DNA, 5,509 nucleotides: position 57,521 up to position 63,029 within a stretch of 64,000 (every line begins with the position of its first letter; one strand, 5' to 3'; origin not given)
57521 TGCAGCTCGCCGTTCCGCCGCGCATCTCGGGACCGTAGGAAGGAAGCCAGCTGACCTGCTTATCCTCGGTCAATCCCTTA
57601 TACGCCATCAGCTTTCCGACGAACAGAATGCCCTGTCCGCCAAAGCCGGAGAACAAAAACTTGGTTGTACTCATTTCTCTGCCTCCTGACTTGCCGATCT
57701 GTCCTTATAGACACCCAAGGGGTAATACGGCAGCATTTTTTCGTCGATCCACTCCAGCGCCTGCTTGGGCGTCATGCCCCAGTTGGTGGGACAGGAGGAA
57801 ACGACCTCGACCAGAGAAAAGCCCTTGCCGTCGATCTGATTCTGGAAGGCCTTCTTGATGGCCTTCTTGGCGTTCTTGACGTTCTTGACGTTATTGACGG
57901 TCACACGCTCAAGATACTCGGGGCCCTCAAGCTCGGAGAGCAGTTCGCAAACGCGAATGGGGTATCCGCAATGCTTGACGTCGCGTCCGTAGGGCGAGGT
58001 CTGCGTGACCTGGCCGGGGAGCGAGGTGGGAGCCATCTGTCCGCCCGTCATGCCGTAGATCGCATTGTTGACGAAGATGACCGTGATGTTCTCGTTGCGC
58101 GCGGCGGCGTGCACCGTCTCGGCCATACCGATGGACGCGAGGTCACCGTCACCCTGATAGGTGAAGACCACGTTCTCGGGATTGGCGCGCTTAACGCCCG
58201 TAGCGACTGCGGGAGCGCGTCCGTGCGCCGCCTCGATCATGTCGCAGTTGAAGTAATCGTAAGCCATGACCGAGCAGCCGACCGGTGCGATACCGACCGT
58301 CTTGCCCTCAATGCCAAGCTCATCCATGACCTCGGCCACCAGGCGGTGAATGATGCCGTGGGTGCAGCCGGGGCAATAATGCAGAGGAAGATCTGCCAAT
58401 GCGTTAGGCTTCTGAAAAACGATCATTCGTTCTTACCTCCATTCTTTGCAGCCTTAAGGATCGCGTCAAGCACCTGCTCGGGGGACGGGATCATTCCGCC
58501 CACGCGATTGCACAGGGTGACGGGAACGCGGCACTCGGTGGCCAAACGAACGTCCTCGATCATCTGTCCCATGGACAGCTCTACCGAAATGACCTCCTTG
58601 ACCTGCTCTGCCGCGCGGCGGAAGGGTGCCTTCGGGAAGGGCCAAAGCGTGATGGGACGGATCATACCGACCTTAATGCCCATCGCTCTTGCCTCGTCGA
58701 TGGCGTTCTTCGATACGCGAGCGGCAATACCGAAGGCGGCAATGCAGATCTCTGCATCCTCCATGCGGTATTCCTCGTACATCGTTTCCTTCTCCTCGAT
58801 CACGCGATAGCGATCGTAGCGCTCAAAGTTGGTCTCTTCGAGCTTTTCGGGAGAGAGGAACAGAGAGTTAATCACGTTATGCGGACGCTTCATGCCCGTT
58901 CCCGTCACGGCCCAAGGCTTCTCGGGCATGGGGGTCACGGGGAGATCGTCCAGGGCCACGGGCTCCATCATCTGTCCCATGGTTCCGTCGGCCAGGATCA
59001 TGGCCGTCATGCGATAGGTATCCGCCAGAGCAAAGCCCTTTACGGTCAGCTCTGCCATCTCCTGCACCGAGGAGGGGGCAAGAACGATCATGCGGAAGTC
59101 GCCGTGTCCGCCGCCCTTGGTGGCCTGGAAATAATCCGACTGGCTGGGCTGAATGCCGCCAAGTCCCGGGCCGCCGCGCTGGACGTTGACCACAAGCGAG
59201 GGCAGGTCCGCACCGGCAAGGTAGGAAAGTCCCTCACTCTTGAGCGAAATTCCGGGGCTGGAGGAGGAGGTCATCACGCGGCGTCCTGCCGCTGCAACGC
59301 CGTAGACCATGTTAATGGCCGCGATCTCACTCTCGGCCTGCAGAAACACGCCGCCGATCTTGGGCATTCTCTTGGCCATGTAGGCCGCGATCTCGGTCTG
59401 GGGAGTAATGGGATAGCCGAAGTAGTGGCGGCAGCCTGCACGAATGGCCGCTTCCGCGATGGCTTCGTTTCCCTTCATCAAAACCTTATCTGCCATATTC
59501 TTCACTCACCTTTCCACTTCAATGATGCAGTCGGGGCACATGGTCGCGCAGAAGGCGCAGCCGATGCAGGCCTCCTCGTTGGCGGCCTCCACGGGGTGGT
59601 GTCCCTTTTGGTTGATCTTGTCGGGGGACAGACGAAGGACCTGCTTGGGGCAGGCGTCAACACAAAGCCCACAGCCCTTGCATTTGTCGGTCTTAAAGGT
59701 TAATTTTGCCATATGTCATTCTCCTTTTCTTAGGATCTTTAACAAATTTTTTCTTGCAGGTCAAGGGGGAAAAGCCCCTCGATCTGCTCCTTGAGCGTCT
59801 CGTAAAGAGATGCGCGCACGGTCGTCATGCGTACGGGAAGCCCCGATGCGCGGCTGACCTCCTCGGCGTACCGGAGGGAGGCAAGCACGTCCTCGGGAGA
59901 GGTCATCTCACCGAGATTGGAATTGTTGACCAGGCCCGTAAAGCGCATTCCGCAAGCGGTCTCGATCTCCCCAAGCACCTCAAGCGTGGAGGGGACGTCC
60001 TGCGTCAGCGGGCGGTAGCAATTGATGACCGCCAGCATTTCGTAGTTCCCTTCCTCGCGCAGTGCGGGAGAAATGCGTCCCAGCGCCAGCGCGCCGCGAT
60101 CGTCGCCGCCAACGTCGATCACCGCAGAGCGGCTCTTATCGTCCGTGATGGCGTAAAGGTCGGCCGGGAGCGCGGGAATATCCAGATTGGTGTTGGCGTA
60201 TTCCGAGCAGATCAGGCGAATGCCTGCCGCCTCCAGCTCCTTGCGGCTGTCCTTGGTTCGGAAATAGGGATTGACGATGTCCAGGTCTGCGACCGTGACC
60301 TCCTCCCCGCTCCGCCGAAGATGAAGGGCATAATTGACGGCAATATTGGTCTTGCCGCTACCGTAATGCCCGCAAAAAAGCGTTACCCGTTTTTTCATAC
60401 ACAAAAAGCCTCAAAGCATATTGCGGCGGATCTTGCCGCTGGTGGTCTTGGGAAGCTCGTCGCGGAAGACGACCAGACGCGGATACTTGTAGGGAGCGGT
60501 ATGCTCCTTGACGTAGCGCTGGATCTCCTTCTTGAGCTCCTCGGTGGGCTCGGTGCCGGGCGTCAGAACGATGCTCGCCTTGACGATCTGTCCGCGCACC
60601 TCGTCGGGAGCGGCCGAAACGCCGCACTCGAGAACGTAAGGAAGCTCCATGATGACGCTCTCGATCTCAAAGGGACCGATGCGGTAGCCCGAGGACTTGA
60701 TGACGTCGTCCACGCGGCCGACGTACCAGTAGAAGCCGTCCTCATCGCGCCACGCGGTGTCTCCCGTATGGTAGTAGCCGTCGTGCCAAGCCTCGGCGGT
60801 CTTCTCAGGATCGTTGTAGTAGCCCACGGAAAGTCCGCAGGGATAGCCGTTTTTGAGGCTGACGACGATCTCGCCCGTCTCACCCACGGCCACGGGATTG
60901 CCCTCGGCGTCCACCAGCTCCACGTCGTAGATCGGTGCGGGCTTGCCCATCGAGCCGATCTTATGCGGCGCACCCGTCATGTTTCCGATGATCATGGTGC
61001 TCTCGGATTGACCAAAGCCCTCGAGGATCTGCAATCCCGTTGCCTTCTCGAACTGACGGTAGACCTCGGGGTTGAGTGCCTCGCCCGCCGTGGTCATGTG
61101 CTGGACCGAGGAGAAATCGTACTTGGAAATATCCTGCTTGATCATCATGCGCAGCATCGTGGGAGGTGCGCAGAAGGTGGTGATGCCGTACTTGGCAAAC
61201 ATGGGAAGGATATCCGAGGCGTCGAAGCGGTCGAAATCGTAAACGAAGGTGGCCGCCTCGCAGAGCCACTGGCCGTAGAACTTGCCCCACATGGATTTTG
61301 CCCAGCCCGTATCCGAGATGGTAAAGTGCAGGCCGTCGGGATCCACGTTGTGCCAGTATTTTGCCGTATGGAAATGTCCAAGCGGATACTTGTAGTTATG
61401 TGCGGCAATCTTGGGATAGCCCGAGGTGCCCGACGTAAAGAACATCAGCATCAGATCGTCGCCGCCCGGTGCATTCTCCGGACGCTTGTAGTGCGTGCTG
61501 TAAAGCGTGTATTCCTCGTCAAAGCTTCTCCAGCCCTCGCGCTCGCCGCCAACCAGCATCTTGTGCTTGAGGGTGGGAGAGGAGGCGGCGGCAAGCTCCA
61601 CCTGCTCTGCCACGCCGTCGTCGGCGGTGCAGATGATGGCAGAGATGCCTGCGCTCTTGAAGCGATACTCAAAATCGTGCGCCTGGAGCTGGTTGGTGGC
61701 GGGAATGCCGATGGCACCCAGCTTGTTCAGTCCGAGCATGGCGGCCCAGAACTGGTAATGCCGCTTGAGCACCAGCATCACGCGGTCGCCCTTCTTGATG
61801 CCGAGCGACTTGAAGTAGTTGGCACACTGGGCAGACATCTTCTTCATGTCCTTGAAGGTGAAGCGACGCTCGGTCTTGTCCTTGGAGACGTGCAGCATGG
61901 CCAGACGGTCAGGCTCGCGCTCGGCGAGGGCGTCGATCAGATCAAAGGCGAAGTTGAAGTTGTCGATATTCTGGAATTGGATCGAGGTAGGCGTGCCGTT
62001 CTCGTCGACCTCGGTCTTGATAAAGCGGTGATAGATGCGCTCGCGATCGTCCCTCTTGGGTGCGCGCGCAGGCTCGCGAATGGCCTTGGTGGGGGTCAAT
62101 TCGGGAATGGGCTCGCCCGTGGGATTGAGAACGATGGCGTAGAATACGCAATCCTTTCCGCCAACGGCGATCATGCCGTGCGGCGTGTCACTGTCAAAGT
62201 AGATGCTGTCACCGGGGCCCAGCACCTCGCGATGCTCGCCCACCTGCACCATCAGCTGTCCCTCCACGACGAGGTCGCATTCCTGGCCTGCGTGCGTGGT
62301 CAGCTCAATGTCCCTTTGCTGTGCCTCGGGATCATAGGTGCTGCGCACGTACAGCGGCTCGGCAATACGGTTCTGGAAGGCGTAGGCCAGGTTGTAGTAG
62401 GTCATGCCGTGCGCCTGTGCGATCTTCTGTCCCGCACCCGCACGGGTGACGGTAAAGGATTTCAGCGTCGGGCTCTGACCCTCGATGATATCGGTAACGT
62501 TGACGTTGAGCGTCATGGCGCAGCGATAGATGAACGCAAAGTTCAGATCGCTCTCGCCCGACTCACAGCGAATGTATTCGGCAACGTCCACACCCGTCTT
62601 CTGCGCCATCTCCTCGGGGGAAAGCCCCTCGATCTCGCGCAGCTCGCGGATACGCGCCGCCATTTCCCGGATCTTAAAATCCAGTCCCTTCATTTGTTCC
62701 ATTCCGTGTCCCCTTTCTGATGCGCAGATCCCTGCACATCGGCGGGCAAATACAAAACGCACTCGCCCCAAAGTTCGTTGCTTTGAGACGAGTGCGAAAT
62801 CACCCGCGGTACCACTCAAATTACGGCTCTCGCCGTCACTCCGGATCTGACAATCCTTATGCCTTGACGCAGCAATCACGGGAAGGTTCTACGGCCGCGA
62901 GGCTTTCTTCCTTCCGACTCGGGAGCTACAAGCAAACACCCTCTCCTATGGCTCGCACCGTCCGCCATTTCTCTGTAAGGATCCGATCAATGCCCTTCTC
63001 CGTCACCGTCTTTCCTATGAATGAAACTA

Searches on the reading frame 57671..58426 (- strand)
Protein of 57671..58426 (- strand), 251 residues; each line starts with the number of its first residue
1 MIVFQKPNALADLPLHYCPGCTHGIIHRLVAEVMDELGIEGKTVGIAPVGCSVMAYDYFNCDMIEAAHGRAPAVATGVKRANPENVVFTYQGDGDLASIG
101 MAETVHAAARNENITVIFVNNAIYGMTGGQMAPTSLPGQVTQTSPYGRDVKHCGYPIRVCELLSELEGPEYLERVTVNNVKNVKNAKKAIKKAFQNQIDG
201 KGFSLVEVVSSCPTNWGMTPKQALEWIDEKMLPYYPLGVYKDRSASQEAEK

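Call 6: search_protein_families(library=pfam, proteins=[window:57671-58426:-])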
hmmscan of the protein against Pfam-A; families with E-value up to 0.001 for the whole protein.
window:57671-58426:- (251 aa): 1 family
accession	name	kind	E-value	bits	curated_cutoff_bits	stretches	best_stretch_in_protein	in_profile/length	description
PF02775.26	TPP_enzyme_C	-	7.9e-24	84.6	21.9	1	49-208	2-151/151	Thiamine pyrophosphate enzyme, C-terminal TPP binding domain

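Call 10: search_protein_families(library=ncbifam, proteins=[window:57671-58426:-], max_evalue=0.00001)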
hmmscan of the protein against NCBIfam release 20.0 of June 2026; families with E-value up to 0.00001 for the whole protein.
window:57671-58426:- (251 aa): 12 families
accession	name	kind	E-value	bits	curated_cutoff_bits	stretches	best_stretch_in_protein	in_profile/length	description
NF007207.0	PRK09628.1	equivalog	2.6e-38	132.3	364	1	11-232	12-227/277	2-oxoglutarate ferredoxin oxidoreductase subunit beta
NF008820.0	PRK11866.1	equivalog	1.2e-37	129.9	402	1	15-214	16-203/287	2-oxoacid ferredoxin oxidoreductase subunit beta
TIGR02177.1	PorB_KorB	subfamily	1e-36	126.9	261.9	1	16-216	2-191/286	2-oxoacid:acceptor oxidoreductase, beta subunit, pyruvate/2-ketoisovalerate family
NF041171.1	Oxoac_fdxbeta_Archa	equivalog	1.7e-32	112.9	423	1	16-219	4-196/296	2-oxoacid:ferredoxin oxidoreductase subunit beta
NF008821.0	PRK11869.1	equivalog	2.6e-31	108.6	438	1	11-230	10-215/286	2-oxoacid ferredoxin oxidoreductase subunit beta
NF008819.1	PRK11865.1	equivalog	1.5e-20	73.6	405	1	17-225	20-225/300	pyruvate synthase subunit PorB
NF008818.0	PRK11864.1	subfamily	8.9e-17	61.2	405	1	18-225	21-221/300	3-methyl-2-oxobutanoate dehydrogenase subunit beta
NF045766.1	PhenlGlyoxDHPadI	equivalog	2.3e-10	39.8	700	1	78-226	221-368/443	NADH-dependent phenylglyoxylate dehydrogenase subunit beta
NF004813.0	PRK06163.1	equivalog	1.3e-09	38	240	1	67-135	58-126/202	hypothetical protein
TIGR03336.1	IOR_alpha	equivalog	1.3e-09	36.9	650.9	1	8-186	349-512/595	indolepyruvate ferredoxin oxidoreductase subunit alpha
NF045792.1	OxalOxredbeta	equivalog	1.9e-08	33.7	590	1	17-225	23-238/311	oxalate oxidoreductase subunit beta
TIGR03846.1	sulfopy_beta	equivalog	6.7e-08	32.6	221.5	1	67-135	43-111/182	sulfopyruvate decarboxylase subunit beta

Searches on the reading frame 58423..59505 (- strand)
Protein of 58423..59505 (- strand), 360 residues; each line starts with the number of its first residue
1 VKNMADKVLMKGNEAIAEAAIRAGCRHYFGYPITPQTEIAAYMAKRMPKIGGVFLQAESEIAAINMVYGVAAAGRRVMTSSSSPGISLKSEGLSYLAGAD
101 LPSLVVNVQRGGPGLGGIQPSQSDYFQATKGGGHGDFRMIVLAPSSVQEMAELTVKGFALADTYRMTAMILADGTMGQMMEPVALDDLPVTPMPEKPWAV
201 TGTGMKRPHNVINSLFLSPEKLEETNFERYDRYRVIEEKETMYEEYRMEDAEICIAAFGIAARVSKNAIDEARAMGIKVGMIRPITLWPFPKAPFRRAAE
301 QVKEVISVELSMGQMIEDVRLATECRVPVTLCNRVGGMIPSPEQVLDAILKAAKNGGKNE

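Call 6: search_protein_families(library=pfam, proteins=[window:58423-59505:-])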
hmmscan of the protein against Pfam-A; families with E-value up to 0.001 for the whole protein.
window:58423-59505:- (360 aa): 3 families
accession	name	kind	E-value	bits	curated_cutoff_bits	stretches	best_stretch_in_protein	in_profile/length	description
PF01855.24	POR_N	-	2.5e-47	162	27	1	18-189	1-171/231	Pyruvate flavodoxin/ferredoxin oxidoreductase, thiamine diP-bdg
PF17147.9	PFOR_II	-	1.3e-24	86.9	27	1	251-345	1-102/102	Pyruvate:ferredoxin oxidoreductase core domain II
PF02780.25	Transketolase_C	-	1.8e-05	25.1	25.9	1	248-309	7-68/124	Transketolase, C-terminal domain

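Call 10: search_protein_families(library=ncbifam, proteins=[window:58423-59505:-], max_evalue=0.00001)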
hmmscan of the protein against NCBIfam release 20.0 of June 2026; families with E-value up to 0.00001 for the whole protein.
window:58423-59505:- (360 aa): 12 families
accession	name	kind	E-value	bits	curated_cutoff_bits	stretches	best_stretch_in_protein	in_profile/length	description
NF005507.0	PRK07119.1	subfamily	1.8e-163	543.4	399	1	5-354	2-350/352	3-methyl-2-oxobutanoate dehydrogenase subunit VorB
NF006412.0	PRK08659.1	equivalog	4.5e-94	315.7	411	2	5-187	3-185/378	2-oxoacid:acceptor oxidoreductase subunit alpha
TIGR03710.1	OAFO_sf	subfamily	1.3e-70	238.5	482.75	2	3-192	189-378/561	2-oxoacid:acceptor oxidoreductase subunit alpha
NF007206.0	PRK09627.1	equivalog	4.1e-70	236.6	579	2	7-188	3-184/375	2-oxoglutarate synthase subunit alpha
NF041170.1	Oxoac_fdxalpha_Archa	equivalog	7.3e-40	136.9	800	2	5-184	233-423/636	2-oxoacid:ferredoxin oxidoreductase subunit alpha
NF040682.1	PorA_Arch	equivalog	5.2e-27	94.8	550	2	8-186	4-181/387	pyruvate synthase subunit PorA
NF007201.0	PRK09622.1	equivalog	1.4e-24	86.7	590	2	8-175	11-176/405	2-oxoacid:ferredoxin oxidoreductase subunit alpha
NF045764.1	PhenlGlyoxDHPadG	equivalog_domain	3.5e-23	81.7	700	2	241-313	258-330/398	NADH-dependent phenylglyoxylate dehydrogenase subunit alpha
TIGR03336.1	IOR_alpha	equivalog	4.1e-21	75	650.9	1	7-344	2-322/595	indolepyruvate ferredoxin oxidoreductase subunit alpha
NF006232.0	PRK08366.1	equivalog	4.5e-21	74.9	646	1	7-171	7-167/394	2-ketoisovalerate ferredoxin oxidoreductase subunit alpha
NF006233.0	PRK08367.1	equivalog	6.8e-21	74.6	625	2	7-106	4-105/394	pyruvate ferredoxin oxidoreductase subunit alpha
NF045791.1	OxalOxredalpha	equivalog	3e-17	62.7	500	2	6-105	3-104/395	oxalate oxidoreductase subunit alpha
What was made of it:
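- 57135..59712 (-): VorD (ferredoxin, 59509-59712), VorA (58423-59505), VorB (57671-58426), VorG (57135-57674): a 2-oxoacid:ferredoxin oxidoreductase directly upstream, not under the T-box. NCBIfam VorB-type PRK07119 scores 543 bits, above its 399 cutoff (call 10).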

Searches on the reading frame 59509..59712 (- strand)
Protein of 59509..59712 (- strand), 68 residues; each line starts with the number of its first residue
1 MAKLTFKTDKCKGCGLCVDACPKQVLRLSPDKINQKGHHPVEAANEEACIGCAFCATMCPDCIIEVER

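Call 77: search_protein_families(library=pfam, proteins=[window:59509-59712:-], max_evalue=0.01)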
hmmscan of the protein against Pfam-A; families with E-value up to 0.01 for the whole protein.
window:59509-59712:- (68 aa): 17 families
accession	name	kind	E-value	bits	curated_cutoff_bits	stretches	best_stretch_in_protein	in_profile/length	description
PF00037.32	Fer4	-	4.8e-13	48.8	21.1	2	6-26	3-23/24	4Fe-4S binding domain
PF12797.12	Fer4_2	-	1.4e-10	40.9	24.5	2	5-22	4-21/22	4Fe-4S binding domain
PF12838.12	Fer4_7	-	2.6e-10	41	27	1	10-60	1-49/52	4Fe-4S dicluster domain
PF12837.12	Fer4_6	-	8.4e-10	38.6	25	1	5-26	3-24/24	4Fe-4S binding domain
PF14697.11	Fer4_21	-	1.3e-09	38.4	35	2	4-26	34-57/59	4Fe-4S dicluster domain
PF13187.11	Fer4_9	-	9.4e-08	32.4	27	1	10-61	1-49/52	4Fe-4S dicluster domain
PF13237.11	Fer4_10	-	1.1e-07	32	25.5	1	5-60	3-53/53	4Fe-4S dicluster domain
PF13484.11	Fer4_16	-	2.4e-06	28.7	30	1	10-60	1-64/66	4Fe-4S double cluster binding domain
PF17179.9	Fer4_22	-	3.9e-06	28.1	27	0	32-61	64-93/95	4Fe-4S dicluster domain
PF12800.12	Fer4_4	-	7.8e-06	26.2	24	1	8-23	1-16/17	4Fe-4S binding domain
PF25160.1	LdpA_Fe-S-bd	-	1.3e-05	25.3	27.6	1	7-26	24-43/49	LdpA Fe-S cluster-binding domain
PF13459.11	Fer4_15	-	0.00039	21.5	22.4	1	8-24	5-21/66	4Fe-4S single cluster domain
PF13534.11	Fer4_17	-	0.0004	21.3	22.2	0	8-24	43-59/61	4Fe-4S dicluster domain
PF13183.11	Fer4_8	-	0.00099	20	27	0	47-60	3-16/68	4Fe-4S dicluster domain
PF12798.12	Fer4_3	-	0.0013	19.9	27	1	11-24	1-14/15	4Fe-4S binding domain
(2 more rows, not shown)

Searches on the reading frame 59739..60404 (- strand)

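Call 77: search_protein_families(library=pfam, proteins=[window:59739-60404:-], max_evalue=0.01)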
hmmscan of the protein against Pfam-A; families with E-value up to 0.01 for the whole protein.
window:59739-60404:- (221 aa): 2 families
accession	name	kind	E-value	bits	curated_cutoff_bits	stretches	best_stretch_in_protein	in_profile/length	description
PF10609.15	ParA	-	0.00018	21.5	27.1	1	4-46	3-45/246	NUBPL iron-transfer P-loop NTPase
PF01656.29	CbiA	-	0.00034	21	25.4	1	15-186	9-118/125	CobQ/CobB/MinD/ParA nucleotide binding domain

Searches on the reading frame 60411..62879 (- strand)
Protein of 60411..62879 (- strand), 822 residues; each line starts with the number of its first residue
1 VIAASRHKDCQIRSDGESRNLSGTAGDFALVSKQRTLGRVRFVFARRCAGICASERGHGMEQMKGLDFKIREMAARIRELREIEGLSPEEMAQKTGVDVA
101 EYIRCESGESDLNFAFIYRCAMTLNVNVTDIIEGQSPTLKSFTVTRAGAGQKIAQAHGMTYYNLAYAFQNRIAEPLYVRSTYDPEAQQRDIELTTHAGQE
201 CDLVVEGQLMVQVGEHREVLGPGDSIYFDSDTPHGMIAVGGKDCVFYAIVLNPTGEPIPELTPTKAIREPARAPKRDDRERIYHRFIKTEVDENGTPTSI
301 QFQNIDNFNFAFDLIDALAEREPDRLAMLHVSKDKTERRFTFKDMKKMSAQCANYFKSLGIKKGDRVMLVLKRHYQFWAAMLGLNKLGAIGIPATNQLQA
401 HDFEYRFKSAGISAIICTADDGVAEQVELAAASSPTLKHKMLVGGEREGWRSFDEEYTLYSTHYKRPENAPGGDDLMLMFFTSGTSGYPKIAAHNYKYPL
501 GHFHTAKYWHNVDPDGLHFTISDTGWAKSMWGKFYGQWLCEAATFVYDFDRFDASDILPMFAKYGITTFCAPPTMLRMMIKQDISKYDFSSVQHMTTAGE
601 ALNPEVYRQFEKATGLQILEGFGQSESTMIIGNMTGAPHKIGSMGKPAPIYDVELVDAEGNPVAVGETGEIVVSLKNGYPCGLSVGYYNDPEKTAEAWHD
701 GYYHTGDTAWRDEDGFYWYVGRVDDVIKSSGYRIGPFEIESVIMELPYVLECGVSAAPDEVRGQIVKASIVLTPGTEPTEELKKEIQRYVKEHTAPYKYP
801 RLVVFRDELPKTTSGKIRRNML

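Call 6: search_protein_families(library=pfam, proteins=[window:60411-62879:-])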
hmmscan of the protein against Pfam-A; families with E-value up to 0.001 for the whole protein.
window:60411-62879:- (822 aa): 6 families
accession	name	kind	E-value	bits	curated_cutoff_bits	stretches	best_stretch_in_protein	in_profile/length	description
PF00501.34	AMP-binding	-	9.8e-62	209.4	29.9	1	319-674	5-375/384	AMP-binding enzyme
PF13193.12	AMP-binding_C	-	5.3e-21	75.8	24.5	1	738-816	1-76/76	AMP-binding enzyme C-terminal domain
PF07883.17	Cupin_2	-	1.9e-13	50.3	27.2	1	190-249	10-69/70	Cupin domain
PF01381.28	HTH_3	-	1.7e-06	28.4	23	1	77-130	1-54/55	Helix-turn-helix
PF13560.12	HTH_31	-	6.2e-06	26.9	27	1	72-126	1-56/64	Helix-turn-helix domain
PF12844.13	HTH_19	-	1.1e-05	25.7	30.2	1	75-134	2-61/64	Helix-turn-helix domain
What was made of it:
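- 60411..62702 (-): HTH_3 + cupin sensor fused in frame to an MbcS-like short-chain acyl-CoA ligase. A second MbcS-like ligase at 63090-64000 is cut by the window end. Pfam HTH_3, Cupin_2, AMP-binding (call 6).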

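Call 10: search_protein_families(library=ncbifam, proteins=[window:60411-62879:-], max_evalue=0.00001)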
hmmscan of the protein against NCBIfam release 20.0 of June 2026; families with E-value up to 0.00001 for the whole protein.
window:60411-62879:- (822 aa): 102 families (the best 25 are shown)
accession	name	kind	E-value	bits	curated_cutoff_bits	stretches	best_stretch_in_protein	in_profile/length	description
NF047394.1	AcylCoAsynMbcS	equivalog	3.3e-129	431.9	850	1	316-821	19-515/525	acyl-CoA synthetase MbcS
NF003313.0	PRK04319.1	equivalog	1e-111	374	729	1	276-822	16-557/574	acetate--CoA ligase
NF004837.0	PRK06187.1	subfamily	8.6e-87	291.6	476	1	335-822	29-518/531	long-chain-fatty-acid--CoA ligase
TIGR02188.1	Ac_CoA_lig_AcsA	equivalog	7.2e-77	259.1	724.95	1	288-822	36-601/629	acetate--CoA ligase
NF001208.0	PRK00174.1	subfamily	6.9e-74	249.3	657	1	288-822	58-616/649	acetate--CoA ligase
TIGR02262.1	benz_CoA_lig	subfamily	3e-72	244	375.25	1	307-821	2-504/508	benzoate-CoA ligase family protein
NF006181.0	PRK08314.1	subfamily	5e-68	229.7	705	2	463-818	193-546/563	long-chain-fatty-acid--CoA ligase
NF004808.0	PRK06155.1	equivalog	7.1e-68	229.2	722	1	335-822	42-518/542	ATP-dependent acyl-CoA ligase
NF006182.0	PRK08316.1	subfamily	7e-67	226.1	663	1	313-818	15-509/523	fatty acyl-CoA synthetase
NF005676.0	PRK07470.1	equivalog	2.7e-59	201.2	774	1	314-821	25-524/544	acyl-CoA synthetase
NF005947.1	PRK08008.1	equivalog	3.1e-59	200.9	651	1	314-822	12-517/518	crotonobetaine/carnitine-CoA ligase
NF005702.0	PRK07514.1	subfamily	9.5e-59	199.1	558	1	314-822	5-496/506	malonyl-CoA synthase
NF053567.1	HBDA_AROS1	equivalog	5.6e-57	193.3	1000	1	336-820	36-513/523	3-hydroxybenzoate--CoA ligase HbdA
NF005714.0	PRK07529.1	subfamily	7.2e-57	193.1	632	2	561-821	309-571/640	acyl-CoA synthetase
NF007815.0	PRK10524.1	equivalog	3e-56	191.2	955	2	478-820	237-597/629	propionate--CoA ligase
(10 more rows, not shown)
